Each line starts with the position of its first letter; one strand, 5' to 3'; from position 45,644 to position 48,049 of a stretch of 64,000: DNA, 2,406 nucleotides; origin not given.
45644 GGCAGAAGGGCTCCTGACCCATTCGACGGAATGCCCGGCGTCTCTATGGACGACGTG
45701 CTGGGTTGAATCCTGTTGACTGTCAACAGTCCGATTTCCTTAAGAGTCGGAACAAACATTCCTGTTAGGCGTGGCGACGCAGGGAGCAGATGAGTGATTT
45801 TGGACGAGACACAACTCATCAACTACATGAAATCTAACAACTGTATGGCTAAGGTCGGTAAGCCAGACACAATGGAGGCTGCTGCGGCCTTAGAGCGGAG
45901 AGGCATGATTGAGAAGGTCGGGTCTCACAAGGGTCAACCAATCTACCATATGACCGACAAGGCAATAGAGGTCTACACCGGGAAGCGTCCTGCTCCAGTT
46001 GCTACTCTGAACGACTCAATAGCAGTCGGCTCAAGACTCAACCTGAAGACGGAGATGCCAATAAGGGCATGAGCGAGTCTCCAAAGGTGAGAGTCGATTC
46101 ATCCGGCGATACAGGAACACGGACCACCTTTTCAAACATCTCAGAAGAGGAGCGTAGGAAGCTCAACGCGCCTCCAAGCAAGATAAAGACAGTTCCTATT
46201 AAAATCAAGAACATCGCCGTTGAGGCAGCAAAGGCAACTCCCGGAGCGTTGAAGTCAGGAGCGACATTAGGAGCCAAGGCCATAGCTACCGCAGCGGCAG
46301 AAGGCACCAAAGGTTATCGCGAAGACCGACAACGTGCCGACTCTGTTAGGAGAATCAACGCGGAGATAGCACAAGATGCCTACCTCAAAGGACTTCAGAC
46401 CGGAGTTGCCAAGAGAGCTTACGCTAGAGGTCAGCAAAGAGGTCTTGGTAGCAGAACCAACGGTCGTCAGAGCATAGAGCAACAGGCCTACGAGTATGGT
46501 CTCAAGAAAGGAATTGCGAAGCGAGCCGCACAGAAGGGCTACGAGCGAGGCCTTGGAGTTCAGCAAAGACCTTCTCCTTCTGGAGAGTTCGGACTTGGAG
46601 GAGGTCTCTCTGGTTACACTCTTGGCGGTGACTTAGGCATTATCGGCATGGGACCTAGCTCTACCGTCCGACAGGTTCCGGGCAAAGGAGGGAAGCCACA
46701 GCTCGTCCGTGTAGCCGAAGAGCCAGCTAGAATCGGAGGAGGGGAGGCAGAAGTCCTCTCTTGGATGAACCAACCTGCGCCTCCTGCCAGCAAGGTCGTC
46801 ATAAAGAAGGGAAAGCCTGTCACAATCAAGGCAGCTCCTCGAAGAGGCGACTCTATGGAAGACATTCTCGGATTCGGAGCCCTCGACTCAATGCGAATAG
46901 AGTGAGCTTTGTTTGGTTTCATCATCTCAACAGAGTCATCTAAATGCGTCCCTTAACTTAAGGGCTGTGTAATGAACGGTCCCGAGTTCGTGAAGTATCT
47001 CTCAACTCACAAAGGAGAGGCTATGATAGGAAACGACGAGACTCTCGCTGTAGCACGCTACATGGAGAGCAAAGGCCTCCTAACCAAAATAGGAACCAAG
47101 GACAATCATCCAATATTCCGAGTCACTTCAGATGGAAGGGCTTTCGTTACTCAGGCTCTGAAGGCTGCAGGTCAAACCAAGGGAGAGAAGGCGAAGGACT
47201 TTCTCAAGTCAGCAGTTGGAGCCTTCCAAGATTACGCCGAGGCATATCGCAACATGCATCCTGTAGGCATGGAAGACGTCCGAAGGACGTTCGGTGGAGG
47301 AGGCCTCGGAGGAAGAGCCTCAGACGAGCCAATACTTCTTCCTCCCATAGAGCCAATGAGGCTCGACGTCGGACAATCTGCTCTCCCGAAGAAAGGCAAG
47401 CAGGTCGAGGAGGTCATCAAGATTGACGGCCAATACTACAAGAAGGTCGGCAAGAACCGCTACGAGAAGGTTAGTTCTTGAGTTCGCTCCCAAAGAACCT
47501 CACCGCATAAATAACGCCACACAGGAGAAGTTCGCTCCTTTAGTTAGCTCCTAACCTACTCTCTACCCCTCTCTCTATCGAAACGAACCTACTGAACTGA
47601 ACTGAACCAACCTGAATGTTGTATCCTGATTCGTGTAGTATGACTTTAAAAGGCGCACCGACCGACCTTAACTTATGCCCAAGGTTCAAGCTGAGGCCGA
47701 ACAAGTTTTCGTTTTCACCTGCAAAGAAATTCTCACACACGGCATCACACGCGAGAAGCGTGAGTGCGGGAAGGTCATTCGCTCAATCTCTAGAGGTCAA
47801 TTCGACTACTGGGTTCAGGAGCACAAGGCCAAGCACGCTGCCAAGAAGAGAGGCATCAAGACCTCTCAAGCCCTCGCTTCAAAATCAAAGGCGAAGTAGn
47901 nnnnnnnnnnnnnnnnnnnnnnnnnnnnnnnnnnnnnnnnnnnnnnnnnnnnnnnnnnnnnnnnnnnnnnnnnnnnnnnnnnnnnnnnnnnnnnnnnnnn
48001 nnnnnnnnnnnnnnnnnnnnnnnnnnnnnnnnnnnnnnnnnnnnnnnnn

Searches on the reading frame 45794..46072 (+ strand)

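Call 78: search_protein_families(library=pfam, proteins=[window:45794-46072:+], max_evalue=0.05)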
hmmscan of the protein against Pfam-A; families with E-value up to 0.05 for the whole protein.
window:45794-46072:+ (92 aa): 1 family
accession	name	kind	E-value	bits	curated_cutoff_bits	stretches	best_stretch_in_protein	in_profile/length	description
PF07381.18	EarA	-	0.017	15.3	22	1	11-60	37-86/90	EarA-like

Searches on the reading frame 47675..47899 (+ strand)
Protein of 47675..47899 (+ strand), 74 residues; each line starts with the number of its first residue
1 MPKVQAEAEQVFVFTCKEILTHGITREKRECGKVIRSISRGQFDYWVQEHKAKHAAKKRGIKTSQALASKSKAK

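Call 78: search_protein_families(library=pfam, proteins=[window:47675-47899:+], max_evalue=0.05)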
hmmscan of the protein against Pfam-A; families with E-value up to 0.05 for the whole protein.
window:47675-47899:+ (74 aa): 0 families

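Call 108: search_protein_families(library=padloc, proteins=[window:47675-47899:+], max_evalue=0.01)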
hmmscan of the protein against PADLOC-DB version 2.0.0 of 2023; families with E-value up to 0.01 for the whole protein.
window:47675-47899:+ (74 aa): 0 families
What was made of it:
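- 47675..47899 (+): 74-aa basic Cys/His-containing soluble protein. Its TAG stop directly abuts the protease TTG start. It is the conserved upstream partner of the protease. No Pfam or PADLOC family (calls 78, 108).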
